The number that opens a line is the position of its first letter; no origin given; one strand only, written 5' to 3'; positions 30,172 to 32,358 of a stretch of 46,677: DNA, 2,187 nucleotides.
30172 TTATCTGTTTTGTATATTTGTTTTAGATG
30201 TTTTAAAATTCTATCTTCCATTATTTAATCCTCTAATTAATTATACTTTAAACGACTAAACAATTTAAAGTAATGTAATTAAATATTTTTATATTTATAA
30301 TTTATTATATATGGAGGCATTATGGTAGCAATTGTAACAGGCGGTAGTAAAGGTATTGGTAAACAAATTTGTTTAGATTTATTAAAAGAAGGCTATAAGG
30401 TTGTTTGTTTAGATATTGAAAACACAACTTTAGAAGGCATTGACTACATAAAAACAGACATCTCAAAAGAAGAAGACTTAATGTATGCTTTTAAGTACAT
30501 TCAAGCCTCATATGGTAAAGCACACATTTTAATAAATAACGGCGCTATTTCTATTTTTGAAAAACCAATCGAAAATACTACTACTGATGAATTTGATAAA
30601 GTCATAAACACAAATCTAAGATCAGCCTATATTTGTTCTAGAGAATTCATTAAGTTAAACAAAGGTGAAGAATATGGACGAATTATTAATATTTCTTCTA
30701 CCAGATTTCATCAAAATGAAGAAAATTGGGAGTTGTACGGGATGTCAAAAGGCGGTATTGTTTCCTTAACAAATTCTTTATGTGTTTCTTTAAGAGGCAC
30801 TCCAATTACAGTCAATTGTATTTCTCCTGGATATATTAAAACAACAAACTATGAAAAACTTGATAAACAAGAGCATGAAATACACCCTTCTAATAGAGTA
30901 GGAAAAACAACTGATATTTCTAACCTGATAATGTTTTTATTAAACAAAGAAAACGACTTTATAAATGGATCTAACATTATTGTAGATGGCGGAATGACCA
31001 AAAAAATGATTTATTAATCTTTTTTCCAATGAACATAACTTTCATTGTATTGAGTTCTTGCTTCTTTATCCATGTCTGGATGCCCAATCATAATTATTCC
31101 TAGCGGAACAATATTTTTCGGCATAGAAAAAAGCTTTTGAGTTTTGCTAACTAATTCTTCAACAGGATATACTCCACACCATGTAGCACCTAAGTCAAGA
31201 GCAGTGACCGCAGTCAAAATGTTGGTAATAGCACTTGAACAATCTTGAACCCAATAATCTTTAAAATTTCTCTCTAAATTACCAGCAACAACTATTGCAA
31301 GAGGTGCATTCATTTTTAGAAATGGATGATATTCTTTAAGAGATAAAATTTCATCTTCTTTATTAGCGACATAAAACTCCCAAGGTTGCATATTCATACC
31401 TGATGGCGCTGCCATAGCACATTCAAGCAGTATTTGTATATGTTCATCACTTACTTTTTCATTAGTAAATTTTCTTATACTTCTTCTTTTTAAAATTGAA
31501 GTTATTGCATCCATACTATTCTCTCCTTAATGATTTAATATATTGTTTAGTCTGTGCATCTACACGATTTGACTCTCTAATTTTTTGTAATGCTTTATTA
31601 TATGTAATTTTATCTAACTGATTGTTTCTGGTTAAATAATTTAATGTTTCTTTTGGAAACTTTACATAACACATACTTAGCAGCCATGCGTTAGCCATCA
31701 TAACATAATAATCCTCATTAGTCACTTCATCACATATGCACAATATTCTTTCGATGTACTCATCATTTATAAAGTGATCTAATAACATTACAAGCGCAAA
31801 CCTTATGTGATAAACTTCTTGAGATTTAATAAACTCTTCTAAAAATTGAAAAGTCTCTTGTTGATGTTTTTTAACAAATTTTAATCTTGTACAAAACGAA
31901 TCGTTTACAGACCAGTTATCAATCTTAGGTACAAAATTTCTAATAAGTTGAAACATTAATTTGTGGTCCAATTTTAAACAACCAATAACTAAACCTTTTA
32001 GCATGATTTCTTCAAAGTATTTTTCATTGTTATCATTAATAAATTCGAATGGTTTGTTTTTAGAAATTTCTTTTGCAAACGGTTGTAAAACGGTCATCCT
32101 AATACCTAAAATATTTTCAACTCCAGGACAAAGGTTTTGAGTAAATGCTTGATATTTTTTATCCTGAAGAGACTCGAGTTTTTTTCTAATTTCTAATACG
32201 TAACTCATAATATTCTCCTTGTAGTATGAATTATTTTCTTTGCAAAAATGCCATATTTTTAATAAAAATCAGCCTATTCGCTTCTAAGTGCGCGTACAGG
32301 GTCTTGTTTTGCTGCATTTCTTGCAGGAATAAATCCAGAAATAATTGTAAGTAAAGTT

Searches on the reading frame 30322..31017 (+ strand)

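Call 36: search_protein_families(library=pfam, proteins=[window:30322-31017:+], max_evalue=0.0001)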
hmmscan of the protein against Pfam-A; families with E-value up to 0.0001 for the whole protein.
window:30322-31017:+ (231 aa): 2 families
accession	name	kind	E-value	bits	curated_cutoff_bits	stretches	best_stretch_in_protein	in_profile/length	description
PF13561.12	adh_short_C2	-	6.4e-47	160.6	27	1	10-226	6-236/236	Enoyl-(Acyl carrier protein) reductase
PF00106.31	adh_short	-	9.5e-42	143.1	26.6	1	2-184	2-194/195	short chain dehydrogenase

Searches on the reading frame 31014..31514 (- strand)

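Call 36: search_protein_families(library=pfam, proteins=[window:31014-31514:-], max_evalue=0.0001)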
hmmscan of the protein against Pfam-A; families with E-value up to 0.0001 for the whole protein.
window:31014-31514:- (166 aa): 2 families
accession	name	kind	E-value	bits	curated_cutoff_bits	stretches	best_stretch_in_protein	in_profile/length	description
PF00881.29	Nitroreductase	-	1.5e-26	94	23.5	2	7-55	1-49/167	Nitroreductase family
PF14512.11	TM1586_NiRdase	-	7.1e-08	32.8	27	1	9-55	141-189/215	Putative TM nitroreductase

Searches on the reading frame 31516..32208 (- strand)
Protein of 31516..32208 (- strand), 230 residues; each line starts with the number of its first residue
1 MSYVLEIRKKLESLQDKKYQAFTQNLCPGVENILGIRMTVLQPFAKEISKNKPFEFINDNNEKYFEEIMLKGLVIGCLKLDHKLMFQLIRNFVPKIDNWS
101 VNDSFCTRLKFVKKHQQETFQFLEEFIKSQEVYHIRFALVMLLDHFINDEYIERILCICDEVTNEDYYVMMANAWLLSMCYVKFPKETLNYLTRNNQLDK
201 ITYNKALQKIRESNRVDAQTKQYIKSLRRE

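Call 36: search_protein_families(library=pfam, proteins=[window:31516-32208:-], max_evalue=0.0001)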
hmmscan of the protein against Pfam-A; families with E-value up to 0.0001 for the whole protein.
window:31516-32208:- (230 aa): 1 family
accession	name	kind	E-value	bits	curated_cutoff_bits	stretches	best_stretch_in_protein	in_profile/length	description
PF08713.17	DNA_alkylation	-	3.2e-17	63.4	21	1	7-210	1-213/213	DNA alkylation repair enzyme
